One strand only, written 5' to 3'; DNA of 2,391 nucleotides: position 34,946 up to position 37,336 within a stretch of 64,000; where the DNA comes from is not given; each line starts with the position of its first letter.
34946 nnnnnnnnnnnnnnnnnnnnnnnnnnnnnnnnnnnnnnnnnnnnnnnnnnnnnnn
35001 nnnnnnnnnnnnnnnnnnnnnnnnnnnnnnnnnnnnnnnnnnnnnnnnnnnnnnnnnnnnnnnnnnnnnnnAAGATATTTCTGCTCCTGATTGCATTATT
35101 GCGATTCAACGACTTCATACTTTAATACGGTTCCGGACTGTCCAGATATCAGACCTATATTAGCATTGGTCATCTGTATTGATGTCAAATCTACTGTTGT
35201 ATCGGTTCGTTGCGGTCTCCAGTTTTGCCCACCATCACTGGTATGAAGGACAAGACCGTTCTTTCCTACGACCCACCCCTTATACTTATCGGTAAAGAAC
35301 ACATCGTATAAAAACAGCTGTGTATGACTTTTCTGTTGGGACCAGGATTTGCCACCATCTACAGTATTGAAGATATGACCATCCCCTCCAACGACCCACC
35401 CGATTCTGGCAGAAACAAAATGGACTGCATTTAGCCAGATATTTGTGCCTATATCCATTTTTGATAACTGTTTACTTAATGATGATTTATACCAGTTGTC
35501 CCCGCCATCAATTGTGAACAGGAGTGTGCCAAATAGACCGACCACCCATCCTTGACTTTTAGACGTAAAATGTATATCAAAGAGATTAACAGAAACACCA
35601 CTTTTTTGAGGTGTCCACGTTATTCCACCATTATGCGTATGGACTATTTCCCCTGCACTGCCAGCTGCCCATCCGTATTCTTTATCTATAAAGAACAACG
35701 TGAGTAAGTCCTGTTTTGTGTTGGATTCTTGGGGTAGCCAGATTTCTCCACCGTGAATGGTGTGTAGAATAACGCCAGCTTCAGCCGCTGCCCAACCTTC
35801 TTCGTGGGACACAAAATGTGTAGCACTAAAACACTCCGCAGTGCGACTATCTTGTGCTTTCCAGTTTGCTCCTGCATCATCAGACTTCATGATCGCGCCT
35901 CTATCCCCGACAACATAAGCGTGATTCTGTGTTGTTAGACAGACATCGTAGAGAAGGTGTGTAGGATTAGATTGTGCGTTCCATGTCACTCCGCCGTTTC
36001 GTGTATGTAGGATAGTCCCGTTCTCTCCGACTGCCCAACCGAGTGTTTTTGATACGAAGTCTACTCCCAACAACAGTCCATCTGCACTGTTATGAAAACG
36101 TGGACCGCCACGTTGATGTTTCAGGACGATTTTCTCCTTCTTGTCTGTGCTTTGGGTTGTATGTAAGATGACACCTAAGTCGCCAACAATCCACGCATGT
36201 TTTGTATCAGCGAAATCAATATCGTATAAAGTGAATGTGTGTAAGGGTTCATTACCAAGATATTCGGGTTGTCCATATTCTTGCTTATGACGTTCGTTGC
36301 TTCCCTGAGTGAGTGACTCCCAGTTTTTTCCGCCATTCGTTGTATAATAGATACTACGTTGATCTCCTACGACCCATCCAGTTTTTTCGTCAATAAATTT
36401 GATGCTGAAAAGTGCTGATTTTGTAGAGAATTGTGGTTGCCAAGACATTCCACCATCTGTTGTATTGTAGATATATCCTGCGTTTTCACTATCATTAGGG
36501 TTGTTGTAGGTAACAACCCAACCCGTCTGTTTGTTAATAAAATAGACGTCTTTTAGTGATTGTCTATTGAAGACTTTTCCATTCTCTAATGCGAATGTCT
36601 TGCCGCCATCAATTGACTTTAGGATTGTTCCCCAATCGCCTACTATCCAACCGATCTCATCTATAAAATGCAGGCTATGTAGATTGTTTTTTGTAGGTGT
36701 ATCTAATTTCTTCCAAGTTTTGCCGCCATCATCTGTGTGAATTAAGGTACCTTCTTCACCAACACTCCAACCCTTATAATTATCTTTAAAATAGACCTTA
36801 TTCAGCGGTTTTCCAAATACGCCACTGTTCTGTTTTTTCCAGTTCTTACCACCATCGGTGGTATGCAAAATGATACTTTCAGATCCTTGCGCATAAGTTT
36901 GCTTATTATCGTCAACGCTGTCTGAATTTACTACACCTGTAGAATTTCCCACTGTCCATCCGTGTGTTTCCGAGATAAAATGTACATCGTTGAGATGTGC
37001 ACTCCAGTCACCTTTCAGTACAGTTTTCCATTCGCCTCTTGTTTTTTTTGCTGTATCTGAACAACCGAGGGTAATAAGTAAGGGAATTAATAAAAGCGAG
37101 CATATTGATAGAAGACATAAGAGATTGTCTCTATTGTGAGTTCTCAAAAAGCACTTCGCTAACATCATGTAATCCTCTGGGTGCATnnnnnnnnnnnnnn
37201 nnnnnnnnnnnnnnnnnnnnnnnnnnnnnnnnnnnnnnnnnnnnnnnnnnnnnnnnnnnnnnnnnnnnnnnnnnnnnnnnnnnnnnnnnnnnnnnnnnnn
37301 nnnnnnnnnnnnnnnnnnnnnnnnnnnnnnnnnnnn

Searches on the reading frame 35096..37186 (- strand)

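Call 47: search_protein_families(library=pfam, proteins=[window:35096-37186:-], max_evalue=0.001)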
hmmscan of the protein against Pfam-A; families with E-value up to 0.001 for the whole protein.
window:35096-37186:- (696 aa): 3 families
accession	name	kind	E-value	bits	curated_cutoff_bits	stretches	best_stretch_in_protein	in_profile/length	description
PF14870.12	PSII_BNR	-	1.1e-69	235.4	27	8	571-656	6-94/303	Photosynthesis system II assembly factor YCF48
PF02012.26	BNR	-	3.8e-20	68.9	27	0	150-160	2-12/12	BNR/Asp-box repeat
PF15902.12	Sortilin-Vps10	-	5.2e-16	58.9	33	3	148-251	3-111/446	Sortilin, neurotensin receptor 3,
